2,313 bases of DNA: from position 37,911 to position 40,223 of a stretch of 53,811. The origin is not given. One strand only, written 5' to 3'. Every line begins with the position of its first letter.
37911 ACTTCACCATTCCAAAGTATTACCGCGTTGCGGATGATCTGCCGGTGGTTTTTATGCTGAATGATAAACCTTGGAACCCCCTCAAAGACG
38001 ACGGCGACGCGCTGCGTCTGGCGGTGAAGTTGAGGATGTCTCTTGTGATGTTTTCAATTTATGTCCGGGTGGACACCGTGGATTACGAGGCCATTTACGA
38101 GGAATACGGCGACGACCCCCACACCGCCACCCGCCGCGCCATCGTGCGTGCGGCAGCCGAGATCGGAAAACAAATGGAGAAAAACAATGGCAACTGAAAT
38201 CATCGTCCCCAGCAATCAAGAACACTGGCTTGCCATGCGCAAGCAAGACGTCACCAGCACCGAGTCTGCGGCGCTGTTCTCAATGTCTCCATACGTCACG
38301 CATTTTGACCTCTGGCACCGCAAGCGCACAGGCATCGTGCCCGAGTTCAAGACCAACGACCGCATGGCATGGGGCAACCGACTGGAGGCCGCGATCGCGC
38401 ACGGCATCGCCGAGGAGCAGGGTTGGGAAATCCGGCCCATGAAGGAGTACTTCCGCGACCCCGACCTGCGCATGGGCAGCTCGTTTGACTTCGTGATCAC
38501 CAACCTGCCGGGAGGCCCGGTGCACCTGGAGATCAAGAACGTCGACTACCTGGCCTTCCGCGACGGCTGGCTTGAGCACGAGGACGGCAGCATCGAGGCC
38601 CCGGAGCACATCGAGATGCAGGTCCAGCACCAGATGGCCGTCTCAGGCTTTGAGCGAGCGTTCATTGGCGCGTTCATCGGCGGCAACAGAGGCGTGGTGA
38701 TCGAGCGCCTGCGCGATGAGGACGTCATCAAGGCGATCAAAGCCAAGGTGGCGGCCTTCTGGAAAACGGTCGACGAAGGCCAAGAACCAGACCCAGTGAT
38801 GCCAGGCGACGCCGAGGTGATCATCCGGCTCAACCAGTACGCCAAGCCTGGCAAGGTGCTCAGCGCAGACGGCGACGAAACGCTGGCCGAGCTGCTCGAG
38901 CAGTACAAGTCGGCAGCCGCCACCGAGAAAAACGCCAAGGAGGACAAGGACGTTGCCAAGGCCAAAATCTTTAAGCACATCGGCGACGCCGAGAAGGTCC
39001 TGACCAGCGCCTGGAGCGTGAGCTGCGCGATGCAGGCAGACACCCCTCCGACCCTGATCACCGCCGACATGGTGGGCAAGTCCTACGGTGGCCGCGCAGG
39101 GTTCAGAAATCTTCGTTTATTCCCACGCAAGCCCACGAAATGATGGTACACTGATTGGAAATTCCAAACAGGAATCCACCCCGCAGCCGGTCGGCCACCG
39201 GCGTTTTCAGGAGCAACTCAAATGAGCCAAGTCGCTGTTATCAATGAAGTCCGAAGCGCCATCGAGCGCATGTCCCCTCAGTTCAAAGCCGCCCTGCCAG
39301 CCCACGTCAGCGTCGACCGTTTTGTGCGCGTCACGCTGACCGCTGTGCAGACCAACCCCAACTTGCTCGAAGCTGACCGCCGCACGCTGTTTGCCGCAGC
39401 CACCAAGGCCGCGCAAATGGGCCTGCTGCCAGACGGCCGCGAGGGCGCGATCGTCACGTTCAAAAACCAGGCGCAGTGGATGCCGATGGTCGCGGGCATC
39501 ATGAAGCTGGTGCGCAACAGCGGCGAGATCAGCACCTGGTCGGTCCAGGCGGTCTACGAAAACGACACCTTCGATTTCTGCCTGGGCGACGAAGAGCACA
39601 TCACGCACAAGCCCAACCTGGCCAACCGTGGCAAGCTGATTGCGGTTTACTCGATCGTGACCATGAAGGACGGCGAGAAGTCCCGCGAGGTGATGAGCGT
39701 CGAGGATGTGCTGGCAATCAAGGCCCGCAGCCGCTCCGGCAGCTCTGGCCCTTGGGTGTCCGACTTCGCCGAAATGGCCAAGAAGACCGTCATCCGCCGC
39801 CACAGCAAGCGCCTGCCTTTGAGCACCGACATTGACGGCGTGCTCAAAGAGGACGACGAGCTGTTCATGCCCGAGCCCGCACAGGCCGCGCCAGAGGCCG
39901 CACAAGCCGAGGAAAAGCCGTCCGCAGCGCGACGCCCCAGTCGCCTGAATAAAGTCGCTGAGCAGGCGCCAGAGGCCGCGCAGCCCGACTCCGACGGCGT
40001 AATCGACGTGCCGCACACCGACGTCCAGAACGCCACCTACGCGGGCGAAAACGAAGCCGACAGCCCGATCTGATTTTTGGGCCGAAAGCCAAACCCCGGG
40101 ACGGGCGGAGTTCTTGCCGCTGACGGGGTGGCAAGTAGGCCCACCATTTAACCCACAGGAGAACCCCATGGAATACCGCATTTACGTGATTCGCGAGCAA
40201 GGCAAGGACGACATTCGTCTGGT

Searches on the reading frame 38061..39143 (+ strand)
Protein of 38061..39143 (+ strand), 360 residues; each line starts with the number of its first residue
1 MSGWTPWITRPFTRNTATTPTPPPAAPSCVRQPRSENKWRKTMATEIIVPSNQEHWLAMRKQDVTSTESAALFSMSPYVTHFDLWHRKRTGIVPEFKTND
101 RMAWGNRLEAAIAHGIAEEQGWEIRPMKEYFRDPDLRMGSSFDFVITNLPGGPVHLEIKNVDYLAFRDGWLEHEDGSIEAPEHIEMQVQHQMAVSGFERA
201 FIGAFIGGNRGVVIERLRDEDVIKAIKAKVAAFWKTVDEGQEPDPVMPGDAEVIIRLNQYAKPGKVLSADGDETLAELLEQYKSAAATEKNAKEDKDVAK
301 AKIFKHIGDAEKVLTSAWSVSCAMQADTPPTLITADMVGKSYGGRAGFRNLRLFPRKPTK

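Call 39: search_protein_families(library=phrogs, proteins=[window:38061-39143:+], max_evalue=0.0001)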
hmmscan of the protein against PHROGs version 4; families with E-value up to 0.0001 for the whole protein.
window:38061-39143:+ (360 aa): 3 families
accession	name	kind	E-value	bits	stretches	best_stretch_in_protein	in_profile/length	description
phrog_434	-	DNA, RNA and nucleotide metabolism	1.1e-59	203.5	1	30-315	30-314/372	RecE-like recombination exonuclease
phrog_149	-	DNA, RNA and nucleotide metabolism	3.5e-10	39.9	1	34-337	582-892/1242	exonuclease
phrog_7655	-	DNA, RNA and nucleotide metabolism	3.8e-06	27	1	54-201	11-148/551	RecE-like recombination exonuclease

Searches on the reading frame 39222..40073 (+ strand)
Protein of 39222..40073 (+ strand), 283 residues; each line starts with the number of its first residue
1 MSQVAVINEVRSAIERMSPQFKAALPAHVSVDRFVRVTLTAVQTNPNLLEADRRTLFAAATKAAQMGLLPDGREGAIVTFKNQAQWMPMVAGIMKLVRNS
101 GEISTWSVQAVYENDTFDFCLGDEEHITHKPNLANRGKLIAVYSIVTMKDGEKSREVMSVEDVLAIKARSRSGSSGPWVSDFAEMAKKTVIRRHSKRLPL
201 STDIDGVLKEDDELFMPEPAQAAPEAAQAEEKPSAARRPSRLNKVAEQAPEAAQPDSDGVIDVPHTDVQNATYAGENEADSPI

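Call 39: search_protein_families(library=phrogs, proteins=[window:39222-40073:+], max_evalue=0.0001)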
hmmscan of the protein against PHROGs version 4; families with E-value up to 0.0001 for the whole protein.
window:39222-40073:+ (283 aa): 3 families
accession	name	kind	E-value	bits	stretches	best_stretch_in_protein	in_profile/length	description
phrog_148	-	DNA, RNA and nucleotide metabolism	2.6e-67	229.1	1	4-257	23-272/387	RecT-like ssDNA annealing protein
phrog_34786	-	unknown function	1.2e-10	42.6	1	15-83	36-106/116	-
phrog_2780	-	DNA, RNA and nucleotide metabolism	6.3e-05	23.5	1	90-254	93-247/369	RecT-like ssDNA annealing protein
